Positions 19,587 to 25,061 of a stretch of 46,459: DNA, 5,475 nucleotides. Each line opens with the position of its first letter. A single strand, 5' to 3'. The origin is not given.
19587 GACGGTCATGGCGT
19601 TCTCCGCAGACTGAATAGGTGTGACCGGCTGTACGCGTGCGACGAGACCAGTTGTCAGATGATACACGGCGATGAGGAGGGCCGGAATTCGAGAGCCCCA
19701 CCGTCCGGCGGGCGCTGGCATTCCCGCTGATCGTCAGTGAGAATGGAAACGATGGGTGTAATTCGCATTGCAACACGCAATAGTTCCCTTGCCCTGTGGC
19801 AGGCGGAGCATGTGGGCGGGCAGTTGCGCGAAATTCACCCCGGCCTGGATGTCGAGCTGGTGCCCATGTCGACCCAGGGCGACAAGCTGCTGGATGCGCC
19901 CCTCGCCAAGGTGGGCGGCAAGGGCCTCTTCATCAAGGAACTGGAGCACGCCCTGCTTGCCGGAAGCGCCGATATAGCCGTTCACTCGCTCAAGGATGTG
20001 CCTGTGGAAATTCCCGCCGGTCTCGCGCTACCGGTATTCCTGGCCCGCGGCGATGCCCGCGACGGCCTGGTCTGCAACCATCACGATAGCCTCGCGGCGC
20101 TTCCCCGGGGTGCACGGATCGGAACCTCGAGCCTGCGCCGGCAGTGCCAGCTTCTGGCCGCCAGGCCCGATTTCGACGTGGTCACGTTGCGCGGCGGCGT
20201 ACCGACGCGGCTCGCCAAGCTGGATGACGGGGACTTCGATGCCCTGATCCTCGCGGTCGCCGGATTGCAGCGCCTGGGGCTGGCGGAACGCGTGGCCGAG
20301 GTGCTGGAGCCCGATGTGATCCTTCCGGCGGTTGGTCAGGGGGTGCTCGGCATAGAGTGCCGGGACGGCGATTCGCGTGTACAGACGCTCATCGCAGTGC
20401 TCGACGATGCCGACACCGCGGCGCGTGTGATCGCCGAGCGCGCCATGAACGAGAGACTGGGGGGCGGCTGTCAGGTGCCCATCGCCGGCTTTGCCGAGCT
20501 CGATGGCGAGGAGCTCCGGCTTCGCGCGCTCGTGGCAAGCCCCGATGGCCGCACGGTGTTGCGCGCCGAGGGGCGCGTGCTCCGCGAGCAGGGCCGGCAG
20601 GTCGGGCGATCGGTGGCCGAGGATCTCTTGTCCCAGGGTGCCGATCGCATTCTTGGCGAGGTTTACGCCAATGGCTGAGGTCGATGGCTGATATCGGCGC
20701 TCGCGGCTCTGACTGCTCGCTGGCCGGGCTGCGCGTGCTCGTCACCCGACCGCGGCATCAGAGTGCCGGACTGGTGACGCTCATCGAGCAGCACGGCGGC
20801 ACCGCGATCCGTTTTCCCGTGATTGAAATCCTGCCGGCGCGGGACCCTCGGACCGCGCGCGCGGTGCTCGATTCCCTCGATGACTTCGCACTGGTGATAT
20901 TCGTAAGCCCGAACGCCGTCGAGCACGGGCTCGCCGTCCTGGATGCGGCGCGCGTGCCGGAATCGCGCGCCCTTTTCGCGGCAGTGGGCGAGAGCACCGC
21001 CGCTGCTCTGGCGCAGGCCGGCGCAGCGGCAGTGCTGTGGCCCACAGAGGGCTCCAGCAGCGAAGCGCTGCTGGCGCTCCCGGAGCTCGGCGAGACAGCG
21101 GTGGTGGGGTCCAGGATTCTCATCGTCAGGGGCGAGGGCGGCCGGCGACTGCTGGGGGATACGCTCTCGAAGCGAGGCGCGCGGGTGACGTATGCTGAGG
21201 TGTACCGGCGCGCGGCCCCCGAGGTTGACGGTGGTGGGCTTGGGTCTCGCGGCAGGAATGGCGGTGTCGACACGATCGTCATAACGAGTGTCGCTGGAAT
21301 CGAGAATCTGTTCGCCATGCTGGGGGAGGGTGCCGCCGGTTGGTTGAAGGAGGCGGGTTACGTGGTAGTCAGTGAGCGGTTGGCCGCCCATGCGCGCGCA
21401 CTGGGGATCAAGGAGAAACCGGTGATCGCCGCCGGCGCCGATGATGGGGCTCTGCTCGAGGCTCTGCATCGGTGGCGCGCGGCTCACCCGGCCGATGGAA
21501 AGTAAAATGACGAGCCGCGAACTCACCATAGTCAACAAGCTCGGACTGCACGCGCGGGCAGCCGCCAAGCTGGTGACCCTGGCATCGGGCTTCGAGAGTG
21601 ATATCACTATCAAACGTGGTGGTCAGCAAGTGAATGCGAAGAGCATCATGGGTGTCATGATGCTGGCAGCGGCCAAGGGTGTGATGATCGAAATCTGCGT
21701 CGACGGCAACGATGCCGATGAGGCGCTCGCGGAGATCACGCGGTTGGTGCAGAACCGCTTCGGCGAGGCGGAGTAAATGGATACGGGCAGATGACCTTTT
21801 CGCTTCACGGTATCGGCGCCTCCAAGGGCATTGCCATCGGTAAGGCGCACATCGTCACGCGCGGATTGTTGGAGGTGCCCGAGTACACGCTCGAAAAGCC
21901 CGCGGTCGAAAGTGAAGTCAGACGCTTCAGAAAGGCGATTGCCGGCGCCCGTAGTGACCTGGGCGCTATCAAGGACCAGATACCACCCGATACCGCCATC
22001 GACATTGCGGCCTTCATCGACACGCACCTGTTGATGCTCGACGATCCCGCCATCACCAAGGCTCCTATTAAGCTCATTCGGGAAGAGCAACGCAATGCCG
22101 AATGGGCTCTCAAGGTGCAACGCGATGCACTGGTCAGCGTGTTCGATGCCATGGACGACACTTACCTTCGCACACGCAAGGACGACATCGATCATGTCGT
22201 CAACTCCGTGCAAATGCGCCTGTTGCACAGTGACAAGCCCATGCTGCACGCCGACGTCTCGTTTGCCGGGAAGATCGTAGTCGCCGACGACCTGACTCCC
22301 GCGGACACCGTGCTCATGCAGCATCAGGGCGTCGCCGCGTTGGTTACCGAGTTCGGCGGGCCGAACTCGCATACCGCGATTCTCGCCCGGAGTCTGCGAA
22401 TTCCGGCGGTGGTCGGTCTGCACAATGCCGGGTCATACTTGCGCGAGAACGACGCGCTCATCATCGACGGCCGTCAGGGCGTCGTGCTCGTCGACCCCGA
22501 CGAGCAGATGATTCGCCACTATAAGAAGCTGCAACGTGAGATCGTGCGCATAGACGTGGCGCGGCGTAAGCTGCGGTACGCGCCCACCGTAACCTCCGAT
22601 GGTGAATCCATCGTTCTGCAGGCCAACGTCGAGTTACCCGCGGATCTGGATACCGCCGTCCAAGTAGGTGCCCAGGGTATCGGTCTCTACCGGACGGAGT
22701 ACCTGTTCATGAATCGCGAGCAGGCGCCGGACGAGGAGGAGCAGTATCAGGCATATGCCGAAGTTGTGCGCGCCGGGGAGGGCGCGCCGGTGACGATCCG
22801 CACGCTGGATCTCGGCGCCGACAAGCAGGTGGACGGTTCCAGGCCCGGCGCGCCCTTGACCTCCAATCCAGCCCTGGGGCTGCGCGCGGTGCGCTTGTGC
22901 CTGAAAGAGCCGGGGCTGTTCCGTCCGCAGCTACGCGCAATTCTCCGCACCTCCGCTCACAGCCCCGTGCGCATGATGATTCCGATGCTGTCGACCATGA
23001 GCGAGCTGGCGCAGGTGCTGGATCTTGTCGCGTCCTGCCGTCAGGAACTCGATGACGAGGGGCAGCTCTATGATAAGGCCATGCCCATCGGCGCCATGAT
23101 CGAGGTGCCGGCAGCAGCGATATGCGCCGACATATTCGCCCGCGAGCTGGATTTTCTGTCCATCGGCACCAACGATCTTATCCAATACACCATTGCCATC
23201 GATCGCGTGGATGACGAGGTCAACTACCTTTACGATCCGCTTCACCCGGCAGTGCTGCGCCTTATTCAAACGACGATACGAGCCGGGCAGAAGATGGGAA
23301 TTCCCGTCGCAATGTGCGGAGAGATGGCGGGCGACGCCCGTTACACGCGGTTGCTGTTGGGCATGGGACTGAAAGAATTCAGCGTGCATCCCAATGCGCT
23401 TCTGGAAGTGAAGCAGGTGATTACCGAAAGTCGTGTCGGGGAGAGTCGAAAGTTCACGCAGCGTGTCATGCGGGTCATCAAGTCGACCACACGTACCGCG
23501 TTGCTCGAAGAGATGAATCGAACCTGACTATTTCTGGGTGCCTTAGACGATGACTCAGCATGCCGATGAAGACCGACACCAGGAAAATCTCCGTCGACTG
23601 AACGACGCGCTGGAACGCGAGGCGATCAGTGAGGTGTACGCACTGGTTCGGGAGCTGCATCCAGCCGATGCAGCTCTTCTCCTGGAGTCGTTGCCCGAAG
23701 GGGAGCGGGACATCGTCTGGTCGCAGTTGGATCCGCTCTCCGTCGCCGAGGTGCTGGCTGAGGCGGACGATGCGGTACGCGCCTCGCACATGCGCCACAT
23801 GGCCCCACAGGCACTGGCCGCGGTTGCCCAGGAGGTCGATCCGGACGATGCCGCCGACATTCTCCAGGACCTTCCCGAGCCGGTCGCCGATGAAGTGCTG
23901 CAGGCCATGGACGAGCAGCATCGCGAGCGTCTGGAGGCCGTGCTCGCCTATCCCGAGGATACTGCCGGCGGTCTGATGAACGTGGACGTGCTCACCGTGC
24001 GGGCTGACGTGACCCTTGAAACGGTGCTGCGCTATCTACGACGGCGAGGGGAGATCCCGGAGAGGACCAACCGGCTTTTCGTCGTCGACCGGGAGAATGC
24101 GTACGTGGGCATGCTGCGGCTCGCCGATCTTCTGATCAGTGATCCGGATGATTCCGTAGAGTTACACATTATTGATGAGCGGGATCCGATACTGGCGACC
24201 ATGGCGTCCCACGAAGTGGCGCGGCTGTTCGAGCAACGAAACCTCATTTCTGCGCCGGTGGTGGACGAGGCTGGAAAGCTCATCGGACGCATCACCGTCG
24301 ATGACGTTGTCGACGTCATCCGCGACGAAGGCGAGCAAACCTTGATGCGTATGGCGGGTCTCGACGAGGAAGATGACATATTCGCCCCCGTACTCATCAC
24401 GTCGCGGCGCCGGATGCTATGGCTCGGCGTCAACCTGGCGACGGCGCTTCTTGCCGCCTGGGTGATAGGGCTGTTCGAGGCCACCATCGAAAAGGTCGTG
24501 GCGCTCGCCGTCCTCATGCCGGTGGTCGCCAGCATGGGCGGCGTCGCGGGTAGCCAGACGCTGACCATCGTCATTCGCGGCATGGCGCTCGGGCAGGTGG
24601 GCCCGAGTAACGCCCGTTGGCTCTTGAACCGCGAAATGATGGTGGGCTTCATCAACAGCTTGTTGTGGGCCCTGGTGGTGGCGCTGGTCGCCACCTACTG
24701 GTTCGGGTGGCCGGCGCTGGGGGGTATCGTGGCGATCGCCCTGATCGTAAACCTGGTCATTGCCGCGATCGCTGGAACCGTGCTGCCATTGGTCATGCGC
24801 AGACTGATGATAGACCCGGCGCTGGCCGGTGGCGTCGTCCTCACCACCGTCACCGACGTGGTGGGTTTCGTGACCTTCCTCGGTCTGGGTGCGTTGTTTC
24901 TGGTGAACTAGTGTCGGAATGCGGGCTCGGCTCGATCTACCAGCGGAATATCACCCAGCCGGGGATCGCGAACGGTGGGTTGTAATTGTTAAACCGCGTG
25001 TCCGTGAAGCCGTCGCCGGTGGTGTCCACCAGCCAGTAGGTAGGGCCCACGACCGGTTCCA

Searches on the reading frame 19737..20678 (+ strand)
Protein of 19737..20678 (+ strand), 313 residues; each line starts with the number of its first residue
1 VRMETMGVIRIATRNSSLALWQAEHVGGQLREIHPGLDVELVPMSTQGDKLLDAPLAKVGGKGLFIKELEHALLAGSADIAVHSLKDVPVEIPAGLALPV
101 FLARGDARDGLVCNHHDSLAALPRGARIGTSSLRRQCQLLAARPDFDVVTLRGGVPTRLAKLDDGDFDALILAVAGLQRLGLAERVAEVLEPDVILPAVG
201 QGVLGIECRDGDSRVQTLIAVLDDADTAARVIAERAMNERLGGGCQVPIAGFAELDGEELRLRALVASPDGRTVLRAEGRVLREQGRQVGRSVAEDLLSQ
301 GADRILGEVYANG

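Call 71: search_protein_families(library=pfam, proteins=[window:19737-20678:+], max_evalue=0.0001)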
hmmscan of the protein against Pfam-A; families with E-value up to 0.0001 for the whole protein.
window:19737-20678:+ (313 aa): 2 families
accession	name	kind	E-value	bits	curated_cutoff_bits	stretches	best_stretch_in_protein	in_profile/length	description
PF01379.25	Porphobil_deam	-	7.3e-81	271.1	22.1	1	9-216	1-206/207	Porphobilinogen deaminase, dipyromethane cofactor binding domain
PF03900.20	Porphobil_deamC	-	8.2e-19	68.2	26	1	229-298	2-73/74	Porphobilinogen deaminase, C-terminal domain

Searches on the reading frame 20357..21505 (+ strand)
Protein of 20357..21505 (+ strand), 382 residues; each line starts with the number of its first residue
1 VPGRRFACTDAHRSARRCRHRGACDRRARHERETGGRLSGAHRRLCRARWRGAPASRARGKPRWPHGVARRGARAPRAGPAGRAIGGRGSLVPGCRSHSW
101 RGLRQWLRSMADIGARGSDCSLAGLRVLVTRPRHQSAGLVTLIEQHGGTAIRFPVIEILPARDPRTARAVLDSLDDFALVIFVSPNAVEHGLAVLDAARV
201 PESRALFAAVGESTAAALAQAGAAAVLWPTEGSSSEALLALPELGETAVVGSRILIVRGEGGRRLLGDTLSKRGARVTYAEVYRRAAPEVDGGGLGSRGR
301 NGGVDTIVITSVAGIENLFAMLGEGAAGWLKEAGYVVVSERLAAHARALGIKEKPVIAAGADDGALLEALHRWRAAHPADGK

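Call 71: search_protein_families(library=pfam, proteins=[window:20357-21505:+], max_evalue=0.0001)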
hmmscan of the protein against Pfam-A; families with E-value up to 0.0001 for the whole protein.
window:20357-21505:+ (382 aa): 1 family
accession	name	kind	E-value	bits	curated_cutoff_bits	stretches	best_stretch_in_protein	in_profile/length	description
PF02602.20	HEM4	-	5.6e-45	153.7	27.5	1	139-366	3-229/231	Uroporphyrinogen-III synthase HemD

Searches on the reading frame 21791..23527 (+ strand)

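Call 71: search_protein_families(library=pfam, proteins=[window:21791-23527:+], max_evalue=0.0001)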
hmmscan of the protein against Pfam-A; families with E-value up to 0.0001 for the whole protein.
window:21791-23527:+ (578 aa): 3 families
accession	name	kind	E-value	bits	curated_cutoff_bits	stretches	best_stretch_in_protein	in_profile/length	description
PF02896.24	PEP-utilizers_C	-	2.7e-106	355.4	22.8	1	259-546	5-290/293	PEP-utilising enzyme, PEP-binding domain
PF05524.18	PEP-utilisers_N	-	7.7e-32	110.4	24.4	1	6-129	1-121/121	PEP-utilising enzyme, N-terminal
PF00391.29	PEP-utilizers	-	2.1e-23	82.2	23.1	1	160-230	4-72/72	PEP-utilising enzyme, mobile domain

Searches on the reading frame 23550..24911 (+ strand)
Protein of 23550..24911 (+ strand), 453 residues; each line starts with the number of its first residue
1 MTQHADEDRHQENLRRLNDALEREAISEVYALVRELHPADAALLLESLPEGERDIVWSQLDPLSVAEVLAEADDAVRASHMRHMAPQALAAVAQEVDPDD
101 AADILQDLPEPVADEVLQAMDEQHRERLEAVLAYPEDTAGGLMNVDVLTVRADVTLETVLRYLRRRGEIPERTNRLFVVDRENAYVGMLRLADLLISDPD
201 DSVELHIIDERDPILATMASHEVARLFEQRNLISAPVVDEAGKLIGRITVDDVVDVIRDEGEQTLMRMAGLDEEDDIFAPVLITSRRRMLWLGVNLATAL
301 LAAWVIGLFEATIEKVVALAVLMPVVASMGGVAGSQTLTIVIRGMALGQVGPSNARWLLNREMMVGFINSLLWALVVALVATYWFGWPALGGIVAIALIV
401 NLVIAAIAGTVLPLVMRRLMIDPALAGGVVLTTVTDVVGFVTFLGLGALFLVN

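Call 71: search_protein_families(library=pfam, proteins=[window:23550-24911:+], max_evalue=0.0001)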
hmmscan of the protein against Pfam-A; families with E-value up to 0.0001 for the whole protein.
window:23550-24911:+ (453 aa): 4 families
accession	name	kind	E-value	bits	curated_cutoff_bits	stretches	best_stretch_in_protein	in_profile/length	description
PF01769.21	MgtE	-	7.9e-32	110.6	27.6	1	323-446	1-125/125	Divalent cation transporter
PF03448.22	MgtE_N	-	8e-26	91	25.9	1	36-137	1-102/102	MgtE intracellular N domain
PF00571.33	CBS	-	1.7e-16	60.7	24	2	140-195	2-52/57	CBS domain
PF14841.11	FliG_M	-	1.9e-05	25.2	25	0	85-120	12-47/76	FliG middle domain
